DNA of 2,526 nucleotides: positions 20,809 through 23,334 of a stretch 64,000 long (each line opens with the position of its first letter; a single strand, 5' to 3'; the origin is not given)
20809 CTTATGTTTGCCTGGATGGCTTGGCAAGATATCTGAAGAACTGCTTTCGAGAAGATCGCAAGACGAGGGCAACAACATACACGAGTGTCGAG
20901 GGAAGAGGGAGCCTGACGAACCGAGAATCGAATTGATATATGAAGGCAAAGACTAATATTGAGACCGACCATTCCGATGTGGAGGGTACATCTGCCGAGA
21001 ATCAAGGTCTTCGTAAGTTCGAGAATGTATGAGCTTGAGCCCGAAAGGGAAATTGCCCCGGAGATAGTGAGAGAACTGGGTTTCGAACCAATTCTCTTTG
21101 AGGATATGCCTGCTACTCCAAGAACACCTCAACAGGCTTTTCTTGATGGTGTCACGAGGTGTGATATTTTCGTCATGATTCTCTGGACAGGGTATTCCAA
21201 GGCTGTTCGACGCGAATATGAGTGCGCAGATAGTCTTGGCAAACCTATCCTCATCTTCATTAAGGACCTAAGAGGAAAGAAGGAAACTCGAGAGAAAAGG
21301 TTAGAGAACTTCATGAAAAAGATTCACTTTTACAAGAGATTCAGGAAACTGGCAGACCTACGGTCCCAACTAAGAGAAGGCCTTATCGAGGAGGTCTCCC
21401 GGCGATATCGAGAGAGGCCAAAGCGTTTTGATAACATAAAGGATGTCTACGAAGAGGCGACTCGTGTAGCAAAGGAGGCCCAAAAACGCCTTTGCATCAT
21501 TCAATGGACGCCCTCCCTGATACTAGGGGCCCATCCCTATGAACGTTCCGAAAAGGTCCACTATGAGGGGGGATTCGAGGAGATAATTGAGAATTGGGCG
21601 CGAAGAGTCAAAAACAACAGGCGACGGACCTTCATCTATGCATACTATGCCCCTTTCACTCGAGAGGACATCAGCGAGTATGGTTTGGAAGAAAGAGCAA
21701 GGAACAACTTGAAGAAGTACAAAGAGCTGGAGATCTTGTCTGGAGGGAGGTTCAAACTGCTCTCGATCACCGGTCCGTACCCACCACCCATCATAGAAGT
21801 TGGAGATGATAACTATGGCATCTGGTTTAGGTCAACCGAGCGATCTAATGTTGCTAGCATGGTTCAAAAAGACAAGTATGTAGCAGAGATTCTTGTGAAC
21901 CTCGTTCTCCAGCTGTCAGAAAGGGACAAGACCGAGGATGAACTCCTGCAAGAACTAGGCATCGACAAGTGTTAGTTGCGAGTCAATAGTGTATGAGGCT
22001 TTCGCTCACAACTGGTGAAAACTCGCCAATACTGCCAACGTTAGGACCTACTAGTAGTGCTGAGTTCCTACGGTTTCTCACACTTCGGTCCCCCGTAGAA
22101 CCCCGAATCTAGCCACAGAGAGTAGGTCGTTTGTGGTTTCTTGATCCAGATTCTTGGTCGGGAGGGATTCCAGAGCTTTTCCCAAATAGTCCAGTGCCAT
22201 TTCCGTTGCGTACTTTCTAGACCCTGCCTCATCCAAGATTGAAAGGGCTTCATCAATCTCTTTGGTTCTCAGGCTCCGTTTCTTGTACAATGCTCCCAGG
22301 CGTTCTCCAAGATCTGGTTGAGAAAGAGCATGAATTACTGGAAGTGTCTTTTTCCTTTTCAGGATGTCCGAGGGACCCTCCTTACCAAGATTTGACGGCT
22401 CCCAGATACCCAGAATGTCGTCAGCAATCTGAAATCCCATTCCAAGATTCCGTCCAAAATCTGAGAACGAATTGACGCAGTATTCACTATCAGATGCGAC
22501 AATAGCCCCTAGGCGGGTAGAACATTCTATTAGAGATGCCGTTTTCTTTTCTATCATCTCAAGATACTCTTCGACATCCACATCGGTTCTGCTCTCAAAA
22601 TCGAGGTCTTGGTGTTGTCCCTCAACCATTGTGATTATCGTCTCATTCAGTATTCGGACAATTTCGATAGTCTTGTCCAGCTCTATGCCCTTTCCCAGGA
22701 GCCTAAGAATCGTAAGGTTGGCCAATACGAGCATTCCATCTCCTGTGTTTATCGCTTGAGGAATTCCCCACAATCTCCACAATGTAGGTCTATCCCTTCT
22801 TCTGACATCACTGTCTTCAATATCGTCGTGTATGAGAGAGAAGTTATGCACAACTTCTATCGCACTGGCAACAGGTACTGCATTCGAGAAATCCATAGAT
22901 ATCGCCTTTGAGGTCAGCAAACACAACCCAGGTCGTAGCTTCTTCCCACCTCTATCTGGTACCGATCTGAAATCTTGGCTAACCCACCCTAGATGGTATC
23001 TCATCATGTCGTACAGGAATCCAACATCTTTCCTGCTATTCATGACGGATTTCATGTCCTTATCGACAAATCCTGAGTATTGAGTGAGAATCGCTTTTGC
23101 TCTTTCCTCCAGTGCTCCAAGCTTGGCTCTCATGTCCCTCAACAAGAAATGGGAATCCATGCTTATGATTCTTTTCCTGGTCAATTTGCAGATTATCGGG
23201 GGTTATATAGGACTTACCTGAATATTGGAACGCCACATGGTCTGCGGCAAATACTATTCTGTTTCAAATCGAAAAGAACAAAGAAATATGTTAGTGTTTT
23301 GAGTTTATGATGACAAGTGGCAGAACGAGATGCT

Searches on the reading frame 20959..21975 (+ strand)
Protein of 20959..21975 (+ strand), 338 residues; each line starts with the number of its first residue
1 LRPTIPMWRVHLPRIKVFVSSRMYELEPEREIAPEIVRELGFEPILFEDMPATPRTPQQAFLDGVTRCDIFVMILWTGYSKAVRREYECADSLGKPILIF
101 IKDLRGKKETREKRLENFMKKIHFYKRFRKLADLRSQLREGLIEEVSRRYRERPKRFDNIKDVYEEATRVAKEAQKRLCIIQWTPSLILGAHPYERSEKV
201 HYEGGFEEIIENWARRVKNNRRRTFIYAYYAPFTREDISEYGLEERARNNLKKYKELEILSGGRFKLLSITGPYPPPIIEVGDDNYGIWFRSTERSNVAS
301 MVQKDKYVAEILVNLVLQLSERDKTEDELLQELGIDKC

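Call 98: search_protein_families(library=pfam, proteins=[window:20959-21975:+], max_evalue=0.0001)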
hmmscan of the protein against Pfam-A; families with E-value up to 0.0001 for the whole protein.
window:20959-21975:+ (338 aa): 1 family
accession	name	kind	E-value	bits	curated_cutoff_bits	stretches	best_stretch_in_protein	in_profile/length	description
PF13271.11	DUF4062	-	1.9e-14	54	24.7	1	16-79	1-64/82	Domain of unknown function (DUF4062)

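Call 100: search_protein_families(library=ncbifam, proteins=[window:20959-21975:+], max_evalue=0.001)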
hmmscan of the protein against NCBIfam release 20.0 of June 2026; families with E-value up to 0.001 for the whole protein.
window:20959-21975:+ (338 aa): 0 families

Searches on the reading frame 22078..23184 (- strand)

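Call 98: search_protein_families(library=pfam, proteins=[window:22078-23184:-], max_evalue=0.0001)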
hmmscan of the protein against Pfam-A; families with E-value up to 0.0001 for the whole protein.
window:22078-23184:- (368 aa): 1 family
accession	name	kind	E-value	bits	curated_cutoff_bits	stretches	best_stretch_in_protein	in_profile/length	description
PF00348.22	polyprenyl_synt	-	4.7e-62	209.9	27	1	67-316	3-250/251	Polyprenyl synthetase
